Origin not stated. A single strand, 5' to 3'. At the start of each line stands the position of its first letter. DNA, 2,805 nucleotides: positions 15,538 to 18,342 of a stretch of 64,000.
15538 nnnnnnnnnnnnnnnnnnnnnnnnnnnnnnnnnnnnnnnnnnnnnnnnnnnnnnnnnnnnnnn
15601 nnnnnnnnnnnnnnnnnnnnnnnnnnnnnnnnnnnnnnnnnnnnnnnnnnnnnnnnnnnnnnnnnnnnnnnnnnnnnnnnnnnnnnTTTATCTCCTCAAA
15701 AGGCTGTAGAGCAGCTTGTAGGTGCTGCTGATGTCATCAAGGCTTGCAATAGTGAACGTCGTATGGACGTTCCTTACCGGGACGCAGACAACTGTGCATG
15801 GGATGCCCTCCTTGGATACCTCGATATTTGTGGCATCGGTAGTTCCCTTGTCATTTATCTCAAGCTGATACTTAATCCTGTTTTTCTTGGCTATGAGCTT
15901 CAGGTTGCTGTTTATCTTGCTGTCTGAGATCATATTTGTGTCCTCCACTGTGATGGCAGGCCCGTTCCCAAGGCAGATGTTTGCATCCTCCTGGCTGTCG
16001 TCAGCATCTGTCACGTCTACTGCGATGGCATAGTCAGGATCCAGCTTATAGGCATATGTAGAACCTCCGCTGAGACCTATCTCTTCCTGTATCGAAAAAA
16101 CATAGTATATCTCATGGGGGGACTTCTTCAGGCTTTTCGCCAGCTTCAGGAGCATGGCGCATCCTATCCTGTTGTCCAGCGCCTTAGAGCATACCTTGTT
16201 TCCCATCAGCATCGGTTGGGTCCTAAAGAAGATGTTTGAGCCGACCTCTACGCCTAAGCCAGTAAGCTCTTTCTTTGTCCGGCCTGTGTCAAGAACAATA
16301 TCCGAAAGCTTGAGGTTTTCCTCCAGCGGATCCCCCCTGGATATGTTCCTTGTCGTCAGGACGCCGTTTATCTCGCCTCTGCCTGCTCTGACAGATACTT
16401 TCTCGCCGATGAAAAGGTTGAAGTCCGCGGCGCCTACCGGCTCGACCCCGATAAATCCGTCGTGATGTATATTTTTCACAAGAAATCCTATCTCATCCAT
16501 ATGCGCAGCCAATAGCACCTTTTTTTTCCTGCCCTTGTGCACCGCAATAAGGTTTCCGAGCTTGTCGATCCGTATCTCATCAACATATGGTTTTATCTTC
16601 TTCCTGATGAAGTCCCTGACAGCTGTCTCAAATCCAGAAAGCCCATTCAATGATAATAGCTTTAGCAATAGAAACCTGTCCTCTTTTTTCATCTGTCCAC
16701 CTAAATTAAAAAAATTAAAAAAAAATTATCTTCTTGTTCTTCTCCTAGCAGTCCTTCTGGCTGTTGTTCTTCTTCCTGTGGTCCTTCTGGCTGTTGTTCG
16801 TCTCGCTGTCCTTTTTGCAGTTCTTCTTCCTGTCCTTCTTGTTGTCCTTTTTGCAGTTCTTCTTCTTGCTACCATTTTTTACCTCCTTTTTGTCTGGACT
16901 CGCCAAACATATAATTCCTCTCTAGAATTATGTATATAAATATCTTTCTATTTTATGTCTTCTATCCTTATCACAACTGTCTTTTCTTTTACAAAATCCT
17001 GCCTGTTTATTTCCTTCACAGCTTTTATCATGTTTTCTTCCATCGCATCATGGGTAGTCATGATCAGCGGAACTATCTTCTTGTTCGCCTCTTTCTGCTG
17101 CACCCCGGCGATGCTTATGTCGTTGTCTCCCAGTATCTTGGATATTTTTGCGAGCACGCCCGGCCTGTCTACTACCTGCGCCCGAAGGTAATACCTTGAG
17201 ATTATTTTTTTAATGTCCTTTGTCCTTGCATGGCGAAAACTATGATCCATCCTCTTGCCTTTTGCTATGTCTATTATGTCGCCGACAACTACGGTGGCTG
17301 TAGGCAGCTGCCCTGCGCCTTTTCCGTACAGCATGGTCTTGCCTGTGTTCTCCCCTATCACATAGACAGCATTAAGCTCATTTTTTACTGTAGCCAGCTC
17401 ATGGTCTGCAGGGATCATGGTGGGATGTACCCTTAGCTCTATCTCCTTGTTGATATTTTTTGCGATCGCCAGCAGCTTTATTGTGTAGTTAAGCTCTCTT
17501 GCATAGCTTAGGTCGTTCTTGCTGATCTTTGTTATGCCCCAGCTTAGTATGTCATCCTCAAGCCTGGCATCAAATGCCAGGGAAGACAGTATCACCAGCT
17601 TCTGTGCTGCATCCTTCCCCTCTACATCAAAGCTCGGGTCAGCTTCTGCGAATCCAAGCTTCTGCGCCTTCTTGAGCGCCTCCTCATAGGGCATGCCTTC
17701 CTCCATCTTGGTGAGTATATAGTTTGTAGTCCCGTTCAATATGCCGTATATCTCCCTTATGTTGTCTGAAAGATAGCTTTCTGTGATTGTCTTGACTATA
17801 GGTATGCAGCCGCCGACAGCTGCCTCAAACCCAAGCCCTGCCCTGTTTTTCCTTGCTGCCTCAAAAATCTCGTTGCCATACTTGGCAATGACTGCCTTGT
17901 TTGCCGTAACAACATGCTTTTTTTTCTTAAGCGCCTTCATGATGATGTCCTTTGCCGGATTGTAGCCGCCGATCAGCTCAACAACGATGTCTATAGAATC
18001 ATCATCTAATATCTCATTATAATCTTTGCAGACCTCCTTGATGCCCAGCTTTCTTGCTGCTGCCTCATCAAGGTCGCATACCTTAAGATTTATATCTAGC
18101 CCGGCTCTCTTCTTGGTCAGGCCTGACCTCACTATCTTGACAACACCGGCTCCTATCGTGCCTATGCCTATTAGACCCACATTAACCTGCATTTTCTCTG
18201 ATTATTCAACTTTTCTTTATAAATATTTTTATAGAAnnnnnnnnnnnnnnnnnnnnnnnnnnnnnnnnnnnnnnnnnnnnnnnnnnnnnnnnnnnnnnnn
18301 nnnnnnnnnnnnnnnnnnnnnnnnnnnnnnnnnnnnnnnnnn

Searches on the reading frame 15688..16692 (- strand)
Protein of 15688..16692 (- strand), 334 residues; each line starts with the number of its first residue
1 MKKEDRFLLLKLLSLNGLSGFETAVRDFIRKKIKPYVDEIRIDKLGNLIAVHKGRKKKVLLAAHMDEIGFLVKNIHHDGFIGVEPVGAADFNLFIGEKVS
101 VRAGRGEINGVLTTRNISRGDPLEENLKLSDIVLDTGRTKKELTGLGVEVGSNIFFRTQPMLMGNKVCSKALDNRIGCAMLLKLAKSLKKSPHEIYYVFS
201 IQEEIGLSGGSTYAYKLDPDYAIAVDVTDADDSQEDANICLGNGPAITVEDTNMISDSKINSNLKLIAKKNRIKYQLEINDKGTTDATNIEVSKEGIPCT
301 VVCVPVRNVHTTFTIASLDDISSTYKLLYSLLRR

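Call 4: search_protein_families(library=pfam, proteins=[window:15688-16692:-], max_evalue=0.01)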
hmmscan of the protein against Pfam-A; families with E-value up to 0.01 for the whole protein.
window:15688-16692:- (334 aa): 3 families
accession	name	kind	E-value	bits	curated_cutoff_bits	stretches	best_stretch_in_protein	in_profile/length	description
PF05343.19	Peptidase_M42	-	8.4e-83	278.2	23.2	1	46-327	1-292/292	M42 glutamyl aminopeptidase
PF04389.22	Peptidase_M28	-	1.5e-07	31.8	21.3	1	171-300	30-156/193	Peptidase family M28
PF01546.33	Peptidase_M20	-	3.1e-07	30.9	24.6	1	173-333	35-205/206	Peptidase family M20/M25/M40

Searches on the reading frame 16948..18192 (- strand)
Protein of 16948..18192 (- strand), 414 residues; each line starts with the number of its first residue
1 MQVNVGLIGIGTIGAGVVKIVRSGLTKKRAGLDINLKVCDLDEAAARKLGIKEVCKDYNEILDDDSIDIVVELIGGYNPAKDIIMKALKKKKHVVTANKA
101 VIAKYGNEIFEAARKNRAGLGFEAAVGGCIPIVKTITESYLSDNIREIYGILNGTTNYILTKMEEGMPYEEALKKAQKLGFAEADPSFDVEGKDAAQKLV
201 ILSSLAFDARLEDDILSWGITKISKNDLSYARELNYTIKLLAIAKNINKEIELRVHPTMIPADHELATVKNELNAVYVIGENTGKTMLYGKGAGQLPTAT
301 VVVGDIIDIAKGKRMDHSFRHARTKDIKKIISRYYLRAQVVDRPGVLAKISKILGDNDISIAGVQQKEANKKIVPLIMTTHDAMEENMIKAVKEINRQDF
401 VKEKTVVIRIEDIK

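Call 4: search_protein_families(library=pfam, proteins=[window:16948-18192:-], max_evalue=0.01)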
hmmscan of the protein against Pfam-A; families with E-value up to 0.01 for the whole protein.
window:16948-18192:- (414 aa): 6 families
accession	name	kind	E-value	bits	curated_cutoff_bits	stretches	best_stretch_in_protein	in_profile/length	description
PF00742.24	Homoserine_dh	-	3.7e-60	203.1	22.9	1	131-307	1-173/173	Homoserine dehydrogenase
PF03447.22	NAD_binding_3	-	8.6e-18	65.6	24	1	9-119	1-112/116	Homoserine dehydrogenase, NAD binding domain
PF01842.31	ACT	-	7.1e-11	42.1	27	1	334-397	1-63/66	ACT domain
PF01408.29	GFO_IDH_MocA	-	1.9e-05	25.8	24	1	4-95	2-90/120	Oxidoreductase family, NAD-binding Rossmann fold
PF22629.2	ACT_AHAS_ss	-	0.00025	21.6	27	1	339-396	4-60/67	AHAS small subunit-like ACT domain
PF13291.12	ACT_4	-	0.00098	20.2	27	1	336-371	9-45/80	ACT domain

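Call 6: search_protein_families(library=ncbifam, proteins=[window:16948-18192:-], max_evalue=0.01)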
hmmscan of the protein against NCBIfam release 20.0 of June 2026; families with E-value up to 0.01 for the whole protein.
window:16948-18192:- (414 aa): 15 families
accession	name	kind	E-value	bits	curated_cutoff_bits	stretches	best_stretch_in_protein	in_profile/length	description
NF004976.0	PRK06349.1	subfamily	7.9e-146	486.5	205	1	2-412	4-428/430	homoserine dehydrogenase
NF004912.0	PRK06270.1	equivalog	4e-73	246.8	373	1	4-313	5-340/343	homoserine dehydrogenase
NF006235.0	PRK08374.1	equivalog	5.6e-50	170.3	451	1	59-310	84-329/336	homoserine dehydrogenase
NF005290.0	PRK06813.1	equivalog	1.7e-39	135.8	286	1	75-311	99-338/346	homoserine dehydrogenase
NF005002.0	PRK06392.1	equivalog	1e-29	103.5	296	1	2-307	3-322/329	homoserine dehydrogenase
NF006959.0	PRK09436.1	equivalog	2e-29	102.3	726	1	3-203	466-687/819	bifunctional aspartate kinase/homoserine dehydrogenase I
NF007003.0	PRK09466.1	subfamily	1.3e-16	60.2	582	1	87-203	561-681/810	bifunctional aspartate kinase/homoserine dehydrogenase II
TIGR01327.1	PGDH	equivalog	4.9e-07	28.9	454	1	331-401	449-520/525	phosphoglycerate dehydrogenase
TIGR04380.1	myo_inos_iolG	equivalog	3.8e-05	22.7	355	1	3-96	2-93/330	inositol 2-dehydrogenase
NF052479.1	LevoglcsnDh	equivalog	4.1e-05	22.5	650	1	40-116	47-123/386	levoglucosan dehydrogenase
NF058563.1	BT_2159_fam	equivalog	4.4e-05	22.7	650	1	3-101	1-95/350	disaccharide 3-dehydrogenase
NF006352.0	PRK08577.1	equivalog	0.0001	22.3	140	1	335-368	58-91/136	hypothetical protein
NF005107.0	PRK06545.1-5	equivalog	0.00065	18.8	414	1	328-397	289-358/367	prephenate dehydrogenase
TIGR00656.1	asp_kin_monofn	equivalog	0.001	18.1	402.25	1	327-390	262-326/407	aspartate kinase, monofunctional class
NF005104.0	PRK06545.1-1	equivalog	0.0039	16.3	713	1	301-393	261-353/366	prephenate dehydrogenase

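Call 34: find_homologous_proteins(query=window:16948-18192:-, max_evalue=1e-60)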
Query window:16948-18192:- (414 aa): 7889 proteins with E <= 1e-60 among 8000 candidates; the best 120 are listed.
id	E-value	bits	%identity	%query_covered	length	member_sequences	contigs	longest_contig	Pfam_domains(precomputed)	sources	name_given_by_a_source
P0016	2.6e-262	888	100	100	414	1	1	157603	PF01408.29,PF01842.32,PF00742.25,PF03447.23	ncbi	-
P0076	6.7e-185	633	73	100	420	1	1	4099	PF01408.29,PF22629.3,PF01842.32,PF00742.25,PF03447.23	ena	-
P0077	2.1e-184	631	72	94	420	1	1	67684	PF22629.3,PF01842.32,PF00742.25,PF03447.23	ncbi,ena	-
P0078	5.5e-181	620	71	100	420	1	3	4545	PF22629.3,PF01842.32,PF00742.25,PF03447.23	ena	-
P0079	1.0e-180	619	70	100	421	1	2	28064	PF01408.29,PF22629.3,PF01842.32,PF00742.25,PF03447.23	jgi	-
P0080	1.0e-180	619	70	96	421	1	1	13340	PF22629.3,PF01842.32,PF00742.25,PF03447.23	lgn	-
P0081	7.0e-180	616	69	100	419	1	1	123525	PF01408.29,PF22629.3,PF01842.32,PF00742.25,PF03447.23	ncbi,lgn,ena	-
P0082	7.5e-180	616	70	96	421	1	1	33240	PF01408.29,PF22629.3,PF01842.32,PF00742.25,PF03447.23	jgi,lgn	-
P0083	1.0e-179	616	71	94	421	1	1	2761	PF01408.29,PF22629.3,PF01842.32,PF00742.25,PF03447.23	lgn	-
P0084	1.2e-179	616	70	100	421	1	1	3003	PF01842.32,PF00742.25,PF03447.23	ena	-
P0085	2.3e-178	611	69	100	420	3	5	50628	PF01408.29,PF22629.3,PF01842.32,PF00742.25,PF03447.23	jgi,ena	-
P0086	2.8e-178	611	71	100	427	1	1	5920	PF01408.29,PF22629.3,PF01842.32,PF00742.25,PF03447.23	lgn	-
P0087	4.3e-178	610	69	100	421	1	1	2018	PF01408.29,PF22629.3,PF01842.32,PF00742.25,PF03447.23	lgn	-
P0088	5.5e-178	610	69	100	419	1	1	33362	PF01408.29,PF22629.3,PF01842.32,PF00742.25,PF03447.23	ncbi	-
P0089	9.5e-178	609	70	100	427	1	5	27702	PF01408.29,PF22629.3,PF01842.32,PF00742.25,PF03447.23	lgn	-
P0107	6.1e-171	587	65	100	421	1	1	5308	PF22629.3,PF01842.32,PF00742.25,PF03447.23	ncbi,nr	ncbi:MAG: homoserine dehydrogenase [Nanoarchaeota archaeon]|nr:homoserine dehydrogenase [Nanoarchaeo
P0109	7.2e-170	583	65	96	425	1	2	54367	PF22629.3,PF01842.32,PF00742.25,PF03447.23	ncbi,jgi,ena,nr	ncbi:homoserine dehydrogenase [Candidatus Woesearchaeota archaeon]|nr:homoserine dehydrogenase [Cand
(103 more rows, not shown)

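Call 36: find_encoding_contigs(protein=P0077, flank=10000, max_places=2)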
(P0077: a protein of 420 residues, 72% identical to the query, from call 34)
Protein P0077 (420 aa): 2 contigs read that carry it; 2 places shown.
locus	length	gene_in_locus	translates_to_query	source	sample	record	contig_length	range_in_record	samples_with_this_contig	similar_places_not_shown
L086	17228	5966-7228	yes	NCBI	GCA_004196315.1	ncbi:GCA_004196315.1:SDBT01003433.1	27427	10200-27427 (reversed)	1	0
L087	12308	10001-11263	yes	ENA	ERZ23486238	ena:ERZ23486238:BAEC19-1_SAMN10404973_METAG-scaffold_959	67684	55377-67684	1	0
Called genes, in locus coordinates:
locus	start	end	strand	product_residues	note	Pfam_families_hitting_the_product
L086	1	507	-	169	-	?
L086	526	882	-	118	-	PF05618:RimB-like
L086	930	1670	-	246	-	PF01978:TrmB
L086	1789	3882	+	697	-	PF00501:AMP-binding, PF13193:AMP-binding_C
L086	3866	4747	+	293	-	-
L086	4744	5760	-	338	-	PF01118:Semialdhyde_dh, PF02774:Semialdhyde_dhC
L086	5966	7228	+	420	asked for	PF03447:NAD_binding_3, PF00742:Homoserine_dh, PF01842:ACT, PF22629:ACT_AHAS_ss (weak)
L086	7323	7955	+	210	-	-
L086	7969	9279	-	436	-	PF00696:AA_kinase, PF22468:ACT_9 (weak), PF13840:ACT_7, PF01842:ACT, PF22468:ACT_9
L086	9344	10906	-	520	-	PF00133:tRNA-synt_1 (faint), PF01406:tRNA-synt_1e (faint), PF01921:tRNA-synt_1f, PF09334:tRNA-synt_1g (faint)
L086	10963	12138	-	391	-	PF00155:Aminotran_1_2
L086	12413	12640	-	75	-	PF01423:LSM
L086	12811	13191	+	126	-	PF01201:Ribosomal_S8e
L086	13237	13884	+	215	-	PF00730:HhH-GPD, PF00633:HHH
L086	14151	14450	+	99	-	-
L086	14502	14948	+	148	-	-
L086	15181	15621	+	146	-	PF01252:Peptidase_A8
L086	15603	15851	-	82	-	-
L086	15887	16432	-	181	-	-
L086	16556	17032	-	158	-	PF00383:dCMP_cyt_deam_1, PF14437:MafB19-deam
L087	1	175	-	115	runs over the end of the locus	-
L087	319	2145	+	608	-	-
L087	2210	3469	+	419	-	PF00709:Adenylsucc_synt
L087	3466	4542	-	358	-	PF14397:ATPgrasp_ST (faint), PF02655:ATP-grasp_3, PF02955:GSH-S_ATP, PF08443:RimK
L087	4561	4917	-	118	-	PF05618:RimB-like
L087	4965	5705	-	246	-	PF01978:TrmB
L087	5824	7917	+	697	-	PF00501:AMP-binding, PF13193:AMP-binding_C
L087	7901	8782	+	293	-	-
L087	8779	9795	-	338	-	PF01118:Semialdhyde_dh, PF02774:Semialdhyde_dhC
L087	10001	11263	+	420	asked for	PF03447:NAD_binding_3, PF00742:Homoserine_dh, PF01842:ACT, PF22629:ACT_AHAS_ss (weak)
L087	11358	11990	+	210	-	-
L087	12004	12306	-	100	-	?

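Call 37: find_encoding_contigs(protein=P0081, flank=10000, max_places=2)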
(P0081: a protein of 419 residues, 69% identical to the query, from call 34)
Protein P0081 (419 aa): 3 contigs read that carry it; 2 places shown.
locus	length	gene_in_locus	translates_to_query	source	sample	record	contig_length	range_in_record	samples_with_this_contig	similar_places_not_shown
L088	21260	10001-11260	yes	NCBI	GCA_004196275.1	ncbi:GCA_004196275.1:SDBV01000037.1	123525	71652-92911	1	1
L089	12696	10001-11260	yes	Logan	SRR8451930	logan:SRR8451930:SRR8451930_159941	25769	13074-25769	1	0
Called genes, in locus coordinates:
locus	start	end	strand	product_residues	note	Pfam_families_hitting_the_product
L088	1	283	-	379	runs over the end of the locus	PF00202:Aminotran_3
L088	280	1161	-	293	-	PF00696:AA_kinase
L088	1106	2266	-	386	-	PF01960:ArgJ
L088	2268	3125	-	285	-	PF02729:OTCace_N, PF00185:OTCace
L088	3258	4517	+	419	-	PF00709:Adenylsucc_synt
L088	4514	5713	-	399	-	-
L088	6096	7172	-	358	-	PF02655:ATP-grasp_3, PF02955:GSH-S_ATP, PF08443:RimK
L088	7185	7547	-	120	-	PF05618:RimB-like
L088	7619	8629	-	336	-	PF01118:Semialdhyde_dh, PF02774:Semialdhyde_dhC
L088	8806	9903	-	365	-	PF20583:DUF6786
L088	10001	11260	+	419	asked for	PF01408:GFO_IDH_MocA (faint), PF03447:NAD_binding_3, PF00742:Homoserine_dh, PF01842:ACT, PF22629:ACT_AHAS_ss (weak)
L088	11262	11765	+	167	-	-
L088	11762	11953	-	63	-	-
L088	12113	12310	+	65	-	-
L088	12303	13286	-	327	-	PF01966:HD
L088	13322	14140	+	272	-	PF00350:Dynamin_N (faint), PF03193:RsgA_GTPase (weak), PF01926:MMR_HSR1, PF02421:FeoB_N (weak)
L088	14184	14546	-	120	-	-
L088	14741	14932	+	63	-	PF00313:CSD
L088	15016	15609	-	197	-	PF09997:DUF2238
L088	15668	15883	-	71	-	-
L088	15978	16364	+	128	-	PF00156:Pribosyltran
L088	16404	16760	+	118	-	-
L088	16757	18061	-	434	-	PF00696:AA_kinase, PF13840:ACT_7, PF22468:ACT_9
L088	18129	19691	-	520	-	PF00133:tRNA-synt_1 (faint), PF01406:tRNA-synt_1e (weak), PF01921:tRNA-synt_1f, PF09334:tRNA-synt_1g (faint)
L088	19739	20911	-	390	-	PF00155:Aminotran_1_2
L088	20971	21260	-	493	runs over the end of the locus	-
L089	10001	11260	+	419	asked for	PF01408:GFO_IDH_MocA (faint), PF03447:NAD_binding_3, PF00742:Homoserine_dh, PF01842:ACT, PF22629:ACT_AHAS_ss (weak)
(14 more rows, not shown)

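Call 45: search_protein_families(library=pfam, proteins=[L088:8806-9903:-], max_evalue=1)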
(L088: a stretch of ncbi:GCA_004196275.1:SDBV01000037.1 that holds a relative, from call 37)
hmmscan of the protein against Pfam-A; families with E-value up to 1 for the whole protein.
L088:8806-9903:- (365 aa): 1 family
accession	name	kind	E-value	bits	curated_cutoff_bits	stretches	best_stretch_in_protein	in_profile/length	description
PF20583.3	DUF6786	-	1.8e-32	113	27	1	5-357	2-364/376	Family of unknown function (DUF6786)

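Call 50: search_protein_families(library=pfam, proteins=[L077:7447-8832:+, L064:8734-9687:+, L015:15288-18392:+, L050:4302-6026:+, L078:8471-9967:+, L039:5707-6696:+, L067:7340-8335:+, L016:9595-10104:+, L066:2480-3787:+, L019:11303-12532:+], max_evalue=0.001)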
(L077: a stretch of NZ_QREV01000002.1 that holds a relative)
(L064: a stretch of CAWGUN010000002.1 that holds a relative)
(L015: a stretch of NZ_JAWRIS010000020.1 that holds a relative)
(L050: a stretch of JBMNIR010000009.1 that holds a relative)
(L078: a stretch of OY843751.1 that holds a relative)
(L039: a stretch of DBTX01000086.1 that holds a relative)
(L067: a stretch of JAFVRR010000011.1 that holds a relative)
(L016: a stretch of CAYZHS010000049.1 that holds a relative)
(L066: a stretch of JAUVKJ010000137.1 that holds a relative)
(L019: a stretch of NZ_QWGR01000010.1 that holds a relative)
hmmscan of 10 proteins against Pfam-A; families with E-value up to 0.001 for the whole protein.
L077:7447-8832:+ (461 aa): 5 families
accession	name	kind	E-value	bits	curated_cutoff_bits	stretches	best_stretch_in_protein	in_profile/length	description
PF01408.29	GFO_IDH_MocA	-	4.2e-21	76.3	24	1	40-177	2-119/120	Oxidoreductase family, NAD-binding Rossmann fold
PF19051.5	GFO_IDH_MocA_C2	-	5.6e-21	75.6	23.3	2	200-288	22-114/254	Oxidoreductase family, C-terminal alpha/beta domain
PF22725.1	GFO_IDH_MocA_C3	-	4.4e-12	46.5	27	1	249-342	32-122/124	GFO/IDH/MocA C-terminal domain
PF02894.22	GFO_IDH_MocA_C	-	1.2e-11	45.3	22.9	1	263-417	44-201/218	Oxidoreductase family, C-terminal alpha/beta domain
PF10518.14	TAT_signal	-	0.00073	19.8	22.7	0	2-16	3-17/21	TAT (twin-arginine translocation) pathway signal sequence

L064:8734-9687:+ (317 aa): 1 family
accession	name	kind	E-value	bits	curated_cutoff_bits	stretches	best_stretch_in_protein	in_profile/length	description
PF01261.30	AP_endonuc_2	-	6.2e-19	69.1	31.1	1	58-279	4-233/249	Xylose isomerase-like TIM barrel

L015:15288-18392:+ (1034 aa): 4 families
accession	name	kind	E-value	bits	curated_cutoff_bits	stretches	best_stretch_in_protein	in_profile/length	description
PF07715.20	Plug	-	3.6e-18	66.5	23.9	1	120-226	2-107/107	TonB-dependent Receptor Plug Domain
PF13715.12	CarbopepD_reg_2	-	2.7e-16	59.8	32.2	1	31-112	1-88/88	CarboxypepD_reg-like domain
PF13620.12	CarboxypepD_reg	-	2.6e-07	31.3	32.3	1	31-91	2-72/82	Carboxypeptidase regulatory-like domain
PF25020.1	TTR_TEN1-4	-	0.00055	20.3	27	0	30-90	8-71/86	Teneurin TTR-like domain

L050:4302-6026:+ (574 aa): 2 families
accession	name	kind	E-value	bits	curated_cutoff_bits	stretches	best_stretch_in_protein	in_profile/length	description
PF07980.17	SusD_RagB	-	5.1e-44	151.5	23.1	1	279-570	7-297/297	SusD family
PF14322.12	SusD-like_3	-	1.1e-06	29.5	27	1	95-207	84-191/191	Starch-binding associating with outer membrane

L078:8471-9967:+ (498 aa): 4 families
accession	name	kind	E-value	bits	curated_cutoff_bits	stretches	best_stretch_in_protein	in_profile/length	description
PF00884.28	Sulfatase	-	9e-50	170.1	25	1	41-365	1-300/301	Sulfatase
PF01663.27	Phosphodiest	-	1.2e-13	51.8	23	1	44-309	2-220/342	Type I phosphodiesterase / nucleotide pyrophosphatase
PF16347.10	SGSH_C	-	1.6e-11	45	29.3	1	313-387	1-74/154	N-sulphoglucosamine sulphohydrolase, C-terminal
PF02995.22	DUF229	-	3.3e-06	26.5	25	1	278-324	311-357/496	Protein of unknown function (DUF229)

L039:5707-6696:+ (329 aa): 1 family
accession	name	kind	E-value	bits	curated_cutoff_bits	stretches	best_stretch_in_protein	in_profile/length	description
PF01408.29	GFO_IDH_MocA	-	1e-06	29.9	24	1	37-132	19-111/120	Oxidoreductase family, NAD-binding Rossmann fold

L067:7340-8335:+ (331 aa): 2 families
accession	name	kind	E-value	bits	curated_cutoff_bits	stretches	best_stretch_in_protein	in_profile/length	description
PF02826.25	2-Hacid_dh_C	-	1.6e-50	171.4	25.1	1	117-291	2-178/178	D-isomer specific 2-hydroxyacid dehydrogenase, NAD binding domain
PF00389.36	2-Hacid_dh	-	6.6e-07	29.5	24.6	1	24-322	17-133/134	D-isomer specific 2-hydroxyacid dehydrogenase, catalytic domain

L016:9595-10104:+ (169 aa): 1 family
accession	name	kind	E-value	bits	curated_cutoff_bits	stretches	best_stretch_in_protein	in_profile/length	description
PF07681.17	DoxX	-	6.6e-05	23.9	23.6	1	19-109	2-80/85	DoxX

L066:2480-3787:+ (435 aa): 2 families
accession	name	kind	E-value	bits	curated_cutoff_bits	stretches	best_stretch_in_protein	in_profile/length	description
PF01120.23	Alpha_L_fucos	-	5.7e-103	345.4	25.2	1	14-349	5-345/345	Alpha-L-fucosidase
PF14871.12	GHL6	-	7.6e-05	23.4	35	1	89-167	1-74/132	Hypothetical glycosyl hydrolase 6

L019:11303-12532:+ (409 aa): 1 family
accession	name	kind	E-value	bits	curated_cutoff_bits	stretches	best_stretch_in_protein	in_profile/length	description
PF01566.24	Nramp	-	2.7e-61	208.1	29.8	1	33-377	4-356/357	Natural resistance-associated macrophage protein-like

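Call 73: find_encoding_contigs(protein=P0107, flank=10000, max_places=2)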
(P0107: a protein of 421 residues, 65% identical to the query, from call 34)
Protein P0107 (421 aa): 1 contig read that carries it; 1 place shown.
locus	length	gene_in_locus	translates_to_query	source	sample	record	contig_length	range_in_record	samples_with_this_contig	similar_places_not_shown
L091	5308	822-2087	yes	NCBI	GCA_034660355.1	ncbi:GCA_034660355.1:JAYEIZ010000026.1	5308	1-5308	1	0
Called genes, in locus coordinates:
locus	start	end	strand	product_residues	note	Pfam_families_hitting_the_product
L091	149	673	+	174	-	-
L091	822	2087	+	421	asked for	PF03447:NAD_binding_3, PF00742:Homoserine_dh, PF01842:ACT, PF22629:ACT_AHAS_ss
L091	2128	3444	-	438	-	PF00696:AA_kinase, PF22468:ACT_9 (weak), PF13840:ACT_7, PF01842:ACT, PF22468:ACT_9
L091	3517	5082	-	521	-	PF01406:tRNA-synt_1e (faint), PF01921:tRNA-synt_1f, PF09334:tRNA-synt_1g (faint)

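Call 74: find_encoding_contigs(protein=P0109, flank=10000, max_places=2)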
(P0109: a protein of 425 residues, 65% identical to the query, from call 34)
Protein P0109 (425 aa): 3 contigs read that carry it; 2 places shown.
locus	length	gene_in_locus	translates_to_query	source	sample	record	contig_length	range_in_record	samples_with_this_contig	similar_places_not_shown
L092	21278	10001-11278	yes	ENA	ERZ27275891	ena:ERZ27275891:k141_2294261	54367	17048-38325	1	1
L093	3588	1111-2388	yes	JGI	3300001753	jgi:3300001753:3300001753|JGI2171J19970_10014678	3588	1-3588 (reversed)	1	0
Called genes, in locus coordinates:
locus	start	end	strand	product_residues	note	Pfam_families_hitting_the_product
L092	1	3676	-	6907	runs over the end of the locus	?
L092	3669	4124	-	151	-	-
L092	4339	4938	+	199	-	-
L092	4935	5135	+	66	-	-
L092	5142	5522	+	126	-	-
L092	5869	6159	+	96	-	-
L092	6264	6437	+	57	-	-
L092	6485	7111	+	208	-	-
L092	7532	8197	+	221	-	PF00702:Hydrolase, PF13419:HAD_2, PF13242:Hydrolase_like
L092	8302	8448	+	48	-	PF18930:DUF5679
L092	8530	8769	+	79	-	-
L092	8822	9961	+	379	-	-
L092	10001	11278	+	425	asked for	PF03447:NAD_binding_3, PF00742:Homoserine_dh, PF01842:ACT, PF22629:ACT_AHAS_ss (weak)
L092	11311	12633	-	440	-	PF00696:AA_kinase, PF22468:ACT_9, PF13840:ACT_7, PF01842:ACT, PF22468:ACT_9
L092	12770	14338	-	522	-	PF00133:tRNA-synt_1 (faint), PF01406:tRNA-synt_1e (faint), PF01921:tRNA-synt_1f, PF09334:tRNA-synt_1g (faint), PF19269:Anticodon_2 (weak)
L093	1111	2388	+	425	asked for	PF03447:NAD_binding_3, PF00742:Homoserine_dh, PF01842:ACT, PF22629:ACT_AHAS_ss (weak)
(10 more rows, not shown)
